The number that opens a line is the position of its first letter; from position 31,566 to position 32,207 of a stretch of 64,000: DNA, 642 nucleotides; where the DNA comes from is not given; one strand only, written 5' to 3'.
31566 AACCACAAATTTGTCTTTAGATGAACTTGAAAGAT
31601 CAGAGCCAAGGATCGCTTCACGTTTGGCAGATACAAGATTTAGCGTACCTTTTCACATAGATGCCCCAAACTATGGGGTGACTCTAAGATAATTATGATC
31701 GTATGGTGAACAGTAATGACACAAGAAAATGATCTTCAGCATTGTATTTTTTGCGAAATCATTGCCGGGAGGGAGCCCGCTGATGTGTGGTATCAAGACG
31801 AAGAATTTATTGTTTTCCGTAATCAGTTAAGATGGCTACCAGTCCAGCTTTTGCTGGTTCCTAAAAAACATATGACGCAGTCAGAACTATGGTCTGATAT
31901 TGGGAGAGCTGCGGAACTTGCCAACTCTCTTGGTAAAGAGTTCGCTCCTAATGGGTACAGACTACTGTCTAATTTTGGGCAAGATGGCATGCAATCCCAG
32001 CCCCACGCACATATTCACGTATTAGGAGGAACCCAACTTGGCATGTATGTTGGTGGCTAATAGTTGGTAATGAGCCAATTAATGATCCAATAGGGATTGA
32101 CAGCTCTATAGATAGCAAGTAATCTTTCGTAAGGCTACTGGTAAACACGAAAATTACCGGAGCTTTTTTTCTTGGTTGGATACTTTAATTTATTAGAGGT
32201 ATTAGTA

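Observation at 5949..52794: Two independent UGA-at-active-site events in one 64-kb window imply a selenium-utilising trait, or a systematic artefact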

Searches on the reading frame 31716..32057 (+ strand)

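Call 85: search_protein_families(library=pfam, proteins=[window:31716-32057:+], max_evalue=0.00001)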
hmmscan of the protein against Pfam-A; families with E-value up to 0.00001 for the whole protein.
window:31716-32057:+ (114 aa): 2 families
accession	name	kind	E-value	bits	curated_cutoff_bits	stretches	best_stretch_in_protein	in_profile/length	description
PF01230.28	HIT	-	5.6e-11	43.4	21.5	1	20-107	4-97/98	HIT domain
PF11969.13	DcpS_C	-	9.9e-08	32.9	24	1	10-104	2-101/114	Scavenger mRNA decapping enzyme C-term binding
